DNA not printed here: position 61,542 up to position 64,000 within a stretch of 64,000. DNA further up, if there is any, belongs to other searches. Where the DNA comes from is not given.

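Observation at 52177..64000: F-like/ICEclc-like conjugative type IV secretion module embedded in the chromosome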

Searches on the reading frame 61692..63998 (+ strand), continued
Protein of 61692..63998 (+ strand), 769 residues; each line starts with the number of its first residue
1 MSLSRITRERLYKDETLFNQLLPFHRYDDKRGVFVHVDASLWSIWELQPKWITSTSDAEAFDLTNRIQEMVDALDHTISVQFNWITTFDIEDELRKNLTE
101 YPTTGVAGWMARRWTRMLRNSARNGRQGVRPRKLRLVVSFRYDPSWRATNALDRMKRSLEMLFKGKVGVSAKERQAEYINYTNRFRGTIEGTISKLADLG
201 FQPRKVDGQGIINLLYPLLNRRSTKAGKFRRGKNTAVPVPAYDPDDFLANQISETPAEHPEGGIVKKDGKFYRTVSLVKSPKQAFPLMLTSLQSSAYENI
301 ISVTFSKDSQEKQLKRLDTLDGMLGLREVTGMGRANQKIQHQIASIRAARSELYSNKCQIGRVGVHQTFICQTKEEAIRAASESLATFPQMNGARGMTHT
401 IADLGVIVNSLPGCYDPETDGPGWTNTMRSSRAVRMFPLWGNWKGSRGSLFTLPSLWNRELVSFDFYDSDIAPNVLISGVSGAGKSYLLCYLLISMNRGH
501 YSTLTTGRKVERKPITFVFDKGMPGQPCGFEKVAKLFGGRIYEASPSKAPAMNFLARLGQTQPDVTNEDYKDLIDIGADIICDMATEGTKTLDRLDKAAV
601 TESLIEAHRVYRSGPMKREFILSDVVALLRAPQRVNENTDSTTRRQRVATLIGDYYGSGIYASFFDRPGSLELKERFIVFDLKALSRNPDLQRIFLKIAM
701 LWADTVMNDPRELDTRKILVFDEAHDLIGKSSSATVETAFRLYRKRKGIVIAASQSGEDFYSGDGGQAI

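Call 80: search_protein_families(library=ncbifam, proteins=[L005:12789-13091:+, L005:13106-13513:+, L005:13529-14065:+, L005:14096-15082:+, L005:14973-15560:+, L005:15662-16123:+], max_evalue=1)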
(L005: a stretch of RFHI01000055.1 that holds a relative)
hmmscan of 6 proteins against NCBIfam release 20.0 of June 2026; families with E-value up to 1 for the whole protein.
L005:12789-13091:+ (100 aa): 1 family
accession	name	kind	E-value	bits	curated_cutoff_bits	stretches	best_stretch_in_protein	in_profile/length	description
NF033841.2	small_YshB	equivalog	0.099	12.6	34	1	10-32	6-28/40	YshB family small membrane protein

L005:13106-13513:+ (135 aa): 0 families

L005:13529-14065:+ (178 aa): 0 families

L005:14096-15082:+ (328 aa): 24 families
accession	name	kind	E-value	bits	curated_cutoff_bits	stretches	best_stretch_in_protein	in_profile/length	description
TIGR04211.1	SH3_and_anchor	equivalog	6.8e-07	29.1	65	1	243-292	9-59/198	TIGR04211 family SH3 domain-containing protein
TIGR02168.1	SMC_prok_B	equivalog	0.00014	19.8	567.35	1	33-198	261-421/1181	chromosome segregation protein SMC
TIGR03900.1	prc_long_Delta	hypoth_equivalog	0.00052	18.1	660.95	1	236-302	794-860/973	MXAN_5808 family serine peptidase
TIGR02169.1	SMC_prok_A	equivalog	0.00056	17.7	729.4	1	29-190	770-931/1165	chromosome segregation protein SMC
NF002572.0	PRK02224.1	equivalog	0.00089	17.6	1087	1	70-198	271-398/888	DNA double-strand break repair ATPase Rad50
NF041378.1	XopZ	subfamily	0.0057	14.7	1300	1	51-183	201-319/1292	XopZ family type III secretion system effector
NF040678.1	EntFM_CwpFM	equivalog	0.0068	15.5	720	1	235-300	62-126/430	enterotoxin EntFM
NF041751.2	sbcc_Staph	equivalog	0.012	13.5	920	1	29-199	580-744/1007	exonuclease subunit SbcC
NF010495.0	PRK13914.1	equivalog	0.016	14.2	647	1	236-278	83-126/481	invasion associated endopeptidase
NF008438.0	PRK11281.1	equivalog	0.024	12.3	991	1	9-195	12-195/1113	mechanosensitive channel MscK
NF006543.0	PRK09039.1-2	equivalog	0.033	14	305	1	10-175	32-192/350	peptidoglycan -binding protein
TIGR01843.1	type_I_hlyD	subfamily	0.043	12.8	208.65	1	38-179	128-268/422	HlyD family type I secretion periplasmic adaptor subunit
NF045487.1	ASRP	equivalog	0.073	11.6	300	1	30-200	116-278/593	archaea-specific SMC-related protein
NF041035.1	Rad50_Halo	equivalog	0.081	11.2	1000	1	68-198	259-384/883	DNA double-strand break repair ATPase Rad50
NF045780.1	TrlF_fam_ATP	equivalog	0.082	11.6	350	1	27-199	528-705/944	TrlF family AAA-like ATPase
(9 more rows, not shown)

L005:14973-15560:+ (195 aa): 16 families
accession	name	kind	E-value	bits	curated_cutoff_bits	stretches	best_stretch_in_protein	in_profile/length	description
NF052530.1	Heli_ShapePgp3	exception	1.2e-27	96.7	300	1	59-182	138-260/270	peptidoglycan metallopeptidase Pgp3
NF008652.0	PRK11649.1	equivalog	6e-26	91.1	341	1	70-182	293-406/439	murein DD-endopeptidase MepM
NF052336.1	PdgHdaseHSB100310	equivalog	6.3e-25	88.2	500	1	40-180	17-148/316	peptidoglycan hydrolase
NF053825.1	PdgNdpepShyA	equivalog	2.4e-24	85.8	700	1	70-182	276-389/425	peptidoglycan DD-endopeptidase ShyA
NF053824.1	PdgNdpepShyC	equivalog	2.1e-23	83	700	1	69-183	275-390/429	peptidoglycan DD-endopeptidase ShyC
NF008644.1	PRK11637.1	equivalog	2.2e-23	82.9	270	1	88-186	285-383/385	murein hydrolase activator EnvC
NF041208.1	celldiv_DipM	equivalog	3.4e-22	79.3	740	1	52-186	288-417/419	cell division endopeptidase DipM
NF008123.1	PRK10871.1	equivalog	1.2e-20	74.3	311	1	90-187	266-363/365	murein hydrolase activator NlpD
NF052529.1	PG_M23_Pgp6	exception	1.9e-20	73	600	1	88-185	334-431/452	peptidoglycan metallopeptidase Pgp6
NF050804.1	CellDivDipMCaul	equivalog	3.6e-20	72.3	900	1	61-176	506-616/634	cell division endopeptidase DipM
NF040883.1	amid_act_ActS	equivalog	4.6e-19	68.7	375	1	90-189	137-236/242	amidase activator ActS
NF053738.1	S2SprSpoIIQBc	equivalog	2e-18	66.9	250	1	88-186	121-223/232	stage II sporulation protein SpoIIQ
NF047755.1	LIC_10271_M23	exception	3.7e-14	53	180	1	88-183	116-206/207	LIC_10271 family cell wall hydrolase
NF047657.1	CellWlHdaseLepto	equivalog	1.5e-11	44.2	400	1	87-163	126-201/221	hypothetical protein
NF004799.0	PRK06148.1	subfamily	3.3e-08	32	1128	1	87-176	439-540/1015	hypothetical protein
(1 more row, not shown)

L005:15662-16123:+ (153 aa): 0 families

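Call 84: find_homologous_proteins(query=L085:7440-10103:+, max_evalue=0.001)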
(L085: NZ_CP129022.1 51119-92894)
Query L085:7440-10103:+ (887 aa): 84 proteins with E <= 0.001 among 8000 candidates.
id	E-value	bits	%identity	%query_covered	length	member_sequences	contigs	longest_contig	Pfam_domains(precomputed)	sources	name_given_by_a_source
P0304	0.0e+0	1897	92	100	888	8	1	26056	PF07514.18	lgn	-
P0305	0.0e+0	1892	93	100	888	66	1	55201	PF07514.18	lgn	-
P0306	0.0e+0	1240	62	100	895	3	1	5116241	PF07514.18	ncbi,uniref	ncbi:MobH family relaxase [Photorhabdus asymbiotica]|uniref:MobH family relaxase n=1 Tax=Photorhabdu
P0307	0.0e+0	1231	62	100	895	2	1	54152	PF07514.18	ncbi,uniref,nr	ncbi:MobH family relaxase [Photorhabdus bodei]|uniref:TraI domain-containing protein n=1 Tax=Photorh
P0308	0.0e+0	1209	100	60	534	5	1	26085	-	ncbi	-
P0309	2.0e-293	994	52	100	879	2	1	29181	PF07514.18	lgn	-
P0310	3.6e-269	914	49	97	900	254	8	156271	PF07514.18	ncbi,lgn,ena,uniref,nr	ncbi:DNA helicase [Salmonella enterica subsp. enterica serovar Panama]|uniref:MobH family relaxase n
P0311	2.7e-206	706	41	100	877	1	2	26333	PF07514.18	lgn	-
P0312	9.6e-205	701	41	100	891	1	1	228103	PF07514.18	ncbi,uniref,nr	ncbi:MobH family relaxase [Xenorhabdus sp. KJ12.1]|uniref:MobH family relaxase n=1 Tax=Xenorhabdus s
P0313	7.4e-200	684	40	100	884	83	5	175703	PF07514.18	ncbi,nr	ncbi:hypothetical protein ELI93_17110 [Klebsiella pneumoniae]|nr:hypothetical protein [Klebsiella pn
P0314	1.1e-199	684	40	100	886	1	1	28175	PF07514.18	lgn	-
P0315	7.2e-199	681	41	100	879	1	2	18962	PF07514.18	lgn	-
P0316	6.5e-198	678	41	100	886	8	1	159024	PF07514.18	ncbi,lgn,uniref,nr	ncbi:TraI domain-containing protein [Klebsiella oxytoca]|uniref:TraI domain-containing protein n=1 T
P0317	1.2e-195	670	40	100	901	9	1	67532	PF07514.18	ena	-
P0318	1.8e-188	647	39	100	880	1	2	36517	PF07514.18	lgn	-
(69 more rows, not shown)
